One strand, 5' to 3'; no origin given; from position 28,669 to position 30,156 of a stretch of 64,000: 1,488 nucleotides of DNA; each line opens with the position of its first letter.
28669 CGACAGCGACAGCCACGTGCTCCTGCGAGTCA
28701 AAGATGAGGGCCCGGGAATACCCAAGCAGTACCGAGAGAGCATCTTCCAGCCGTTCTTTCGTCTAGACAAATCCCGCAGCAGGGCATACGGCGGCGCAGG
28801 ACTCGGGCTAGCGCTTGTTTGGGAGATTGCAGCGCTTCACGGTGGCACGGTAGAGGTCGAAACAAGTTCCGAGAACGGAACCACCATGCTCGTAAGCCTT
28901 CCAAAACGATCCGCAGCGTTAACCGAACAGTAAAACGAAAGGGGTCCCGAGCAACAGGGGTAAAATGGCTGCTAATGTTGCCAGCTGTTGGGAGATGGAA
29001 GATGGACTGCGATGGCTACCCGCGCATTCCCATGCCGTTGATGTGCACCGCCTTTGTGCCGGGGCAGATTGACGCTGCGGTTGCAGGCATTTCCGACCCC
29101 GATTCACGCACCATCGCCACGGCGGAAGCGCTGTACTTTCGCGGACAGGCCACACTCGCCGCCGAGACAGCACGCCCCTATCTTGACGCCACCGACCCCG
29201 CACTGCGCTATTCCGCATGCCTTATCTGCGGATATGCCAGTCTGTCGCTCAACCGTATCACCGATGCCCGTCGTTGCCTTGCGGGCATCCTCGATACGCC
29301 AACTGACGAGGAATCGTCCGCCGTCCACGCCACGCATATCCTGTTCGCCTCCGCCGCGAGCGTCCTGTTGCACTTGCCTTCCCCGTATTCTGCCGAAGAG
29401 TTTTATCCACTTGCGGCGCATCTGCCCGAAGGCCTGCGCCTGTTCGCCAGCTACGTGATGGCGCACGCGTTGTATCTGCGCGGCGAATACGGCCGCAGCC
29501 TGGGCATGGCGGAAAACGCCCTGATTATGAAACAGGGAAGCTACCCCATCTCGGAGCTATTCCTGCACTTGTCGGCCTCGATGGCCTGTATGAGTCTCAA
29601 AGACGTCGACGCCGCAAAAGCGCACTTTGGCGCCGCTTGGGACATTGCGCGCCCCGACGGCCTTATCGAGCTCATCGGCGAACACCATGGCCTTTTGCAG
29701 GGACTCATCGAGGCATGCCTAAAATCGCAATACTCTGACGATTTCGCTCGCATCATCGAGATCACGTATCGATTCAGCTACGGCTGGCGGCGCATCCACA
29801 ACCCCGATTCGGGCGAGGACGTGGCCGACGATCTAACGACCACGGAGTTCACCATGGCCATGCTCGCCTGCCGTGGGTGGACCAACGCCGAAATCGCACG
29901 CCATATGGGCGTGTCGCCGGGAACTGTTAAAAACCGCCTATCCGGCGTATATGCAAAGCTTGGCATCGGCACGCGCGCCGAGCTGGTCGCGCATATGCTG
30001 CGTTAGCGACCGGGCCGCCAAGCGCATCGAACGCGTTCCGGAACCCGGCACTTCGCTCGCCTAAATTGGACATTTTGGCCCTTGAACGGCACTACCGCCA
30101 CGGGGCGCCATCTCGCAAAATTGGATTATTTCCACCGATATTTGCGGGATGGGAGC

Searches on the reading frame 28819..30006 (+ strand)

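Call 63: search_protein_families(library=pfam, proteins=[window:28819-30006:+], max_evalue=0.001)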
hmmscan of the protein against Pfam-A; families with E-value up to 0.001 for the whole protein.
window:28819-30006:+ (395 aa): 3 families
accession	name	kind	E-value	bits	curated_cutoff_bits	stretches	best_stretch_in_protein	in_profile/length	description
PF00196.25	GerE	-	3.9e-09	36.5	23.5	1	338-392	2-56/57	Bacterial regulatory proteins, luxR family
PF08281.18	Sigma70_r4_2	-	1.8e-06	27.9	25.7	1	353-375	26-48/54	Sigma-70, region 4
PF13384.12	HTH_23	-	7.1e-05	23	24.6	1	346-372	10-36/50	Homeodomain-like domain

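Call 64: search_protein_families(library=padloc, proteins=[window:28819-30006:+], max_evalue=0.001)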
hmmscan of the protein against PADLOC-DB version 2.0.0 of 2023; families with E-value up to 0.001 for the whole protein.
window:28819-30006:+ (395 aa): 3 families
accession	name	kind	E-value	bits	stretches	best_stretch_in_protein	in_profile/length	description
PDLC01851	CARF3--CARF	-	4.6e-08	30.8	1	335-381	206-252/279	-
PDLC04759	PDC-M64B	-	0.00046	18.2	1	329-379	15-65/135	-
PDLC04757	PDC-M64B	-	0.00051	18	1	334-378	23-67/128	-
